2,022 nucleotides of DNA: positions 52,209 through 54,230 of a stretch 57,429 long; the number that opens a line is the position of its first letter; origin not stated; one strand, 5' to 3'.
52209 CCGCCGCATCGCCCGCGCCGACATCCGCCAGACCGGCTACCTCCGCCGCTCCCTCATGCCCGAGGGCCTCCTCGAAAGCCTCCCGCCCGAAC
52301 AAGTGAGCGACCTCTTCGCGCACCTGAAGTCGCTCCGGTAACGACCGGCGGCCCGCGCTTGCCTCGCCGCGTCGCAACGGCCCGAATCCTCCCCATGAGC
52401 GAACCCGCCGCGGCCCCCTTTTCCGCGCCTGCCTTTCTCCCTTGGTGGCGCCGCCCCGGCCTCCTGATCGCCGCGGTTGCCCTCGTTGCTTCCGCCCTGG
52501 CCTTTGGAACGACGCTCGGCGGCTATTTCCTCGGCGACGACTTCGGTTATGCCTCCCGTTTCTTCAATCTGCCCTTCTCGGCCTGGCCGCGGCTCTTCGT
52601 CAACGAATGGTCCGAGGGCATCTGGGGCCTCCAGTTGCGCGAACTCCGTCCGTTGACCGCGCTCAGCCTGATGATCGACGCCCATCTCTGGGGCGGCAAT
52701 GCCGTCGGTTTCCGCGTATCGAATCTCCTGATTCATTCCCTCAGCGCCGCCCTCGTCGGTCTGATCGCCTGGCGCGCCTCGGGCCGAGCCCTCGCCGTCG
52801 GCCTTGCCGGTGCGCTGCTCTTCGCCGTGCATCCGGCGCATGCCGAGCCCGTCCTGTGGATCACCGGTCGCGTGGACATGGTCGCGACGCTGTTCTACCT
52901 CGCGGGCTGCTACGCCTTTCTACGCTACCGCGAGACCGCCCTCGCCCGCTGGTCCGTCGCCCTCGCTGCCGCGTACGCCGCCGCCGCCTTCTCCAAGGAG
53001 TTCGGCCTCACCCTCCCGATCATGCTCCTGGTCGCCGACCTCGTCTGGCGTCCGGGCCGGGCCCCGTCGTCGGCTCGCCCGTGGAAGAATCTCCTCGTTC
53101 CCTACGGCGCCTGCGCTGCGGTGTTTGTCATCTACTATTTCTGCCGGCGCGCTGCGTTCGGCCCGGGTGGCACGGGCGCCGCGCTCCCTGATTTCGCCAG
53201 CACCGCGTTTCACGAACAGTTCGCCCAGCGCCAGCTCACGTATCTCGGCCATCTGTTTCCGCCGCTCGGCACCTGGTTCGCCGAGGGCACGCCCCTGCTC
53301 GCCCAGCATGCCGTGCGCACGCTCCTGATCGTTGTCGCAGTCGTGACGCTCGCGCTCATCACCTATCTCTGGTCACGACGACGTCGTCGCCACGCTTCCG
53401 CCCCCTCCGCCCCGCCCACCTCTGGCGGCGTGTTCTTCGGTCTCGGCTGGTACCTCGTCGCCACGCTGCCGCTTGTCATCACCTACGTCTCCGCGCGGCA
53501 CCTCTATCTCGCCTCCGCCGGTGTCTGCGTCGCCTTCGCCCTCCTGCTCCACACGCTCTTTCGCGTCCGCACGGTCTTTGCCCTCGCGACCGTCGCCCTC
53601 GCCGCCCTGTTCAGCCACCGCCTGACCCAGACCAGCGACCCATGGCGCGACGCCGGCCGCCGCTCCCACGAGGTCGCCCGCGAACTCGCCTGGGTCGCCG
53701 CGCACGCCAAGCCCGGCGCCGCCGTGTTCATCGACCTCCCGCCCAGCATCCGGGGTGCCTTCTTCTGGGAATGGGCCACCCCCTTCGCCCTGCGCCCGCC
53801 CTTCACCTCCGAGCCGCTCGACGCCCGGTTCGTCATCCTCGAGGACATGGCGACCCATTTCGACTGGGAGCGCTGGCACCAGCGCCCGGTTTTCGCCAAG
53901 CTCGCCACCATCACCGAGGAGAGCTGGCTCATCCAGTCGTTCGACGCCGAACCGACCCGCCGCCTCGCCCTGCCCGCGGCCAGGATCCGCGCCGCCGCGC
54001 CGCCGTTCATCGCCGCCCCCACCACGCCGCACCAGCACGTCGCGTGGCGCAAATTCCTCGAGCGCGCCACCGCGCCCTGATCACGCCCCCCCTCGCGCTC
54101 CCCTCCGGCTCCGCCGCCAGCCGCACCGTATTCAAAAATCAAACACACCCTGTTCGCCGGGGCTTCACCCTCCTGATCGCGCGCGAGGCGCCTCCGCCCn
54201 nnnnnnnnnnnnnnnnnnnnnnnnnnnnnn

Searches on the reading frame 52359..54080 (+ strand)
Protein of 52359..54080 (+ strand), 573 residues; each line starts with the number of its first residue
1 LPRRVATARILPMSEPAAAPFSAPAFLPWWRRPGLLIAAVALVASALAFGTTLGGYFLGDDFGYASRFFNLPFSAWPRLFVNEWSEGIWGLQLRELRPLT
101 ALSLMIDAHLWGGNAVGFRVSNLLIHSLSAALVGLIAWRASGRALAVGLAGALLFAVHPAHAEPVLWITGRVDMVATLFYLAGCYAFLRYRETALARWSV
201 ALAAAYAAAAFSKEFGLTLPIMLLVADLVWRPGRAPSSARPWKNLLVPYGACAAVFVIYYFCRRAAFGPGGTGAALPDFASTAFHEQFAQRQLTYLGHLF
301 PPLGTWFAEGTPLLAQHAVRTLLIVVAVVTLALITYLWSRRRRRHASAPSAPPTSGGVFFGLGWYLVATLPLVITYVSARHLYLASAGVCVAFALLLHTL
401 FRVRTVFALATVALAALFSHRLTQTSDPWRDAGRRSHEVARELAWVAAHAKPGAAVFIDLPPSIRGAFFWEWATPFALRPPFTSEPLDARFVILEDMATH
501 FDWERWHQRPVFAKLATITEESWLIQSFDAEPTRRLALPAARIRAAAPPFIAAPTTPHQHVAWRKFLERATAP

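Call 12: search_protein_families(library=pfam, proteins=[window:52359-54080:+])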
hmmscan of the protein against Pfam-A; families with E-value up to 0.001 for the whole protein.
window:52359-54080:+ (573 aa): 1 family
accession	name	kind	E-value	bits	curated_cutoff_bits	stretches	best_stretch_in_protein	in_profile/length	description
PF13231.12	PMT_2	-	0.00012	22.8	26.1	1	123-251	25-150/160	Dolichyl-phosphate-mannose-protein mannosyltransferase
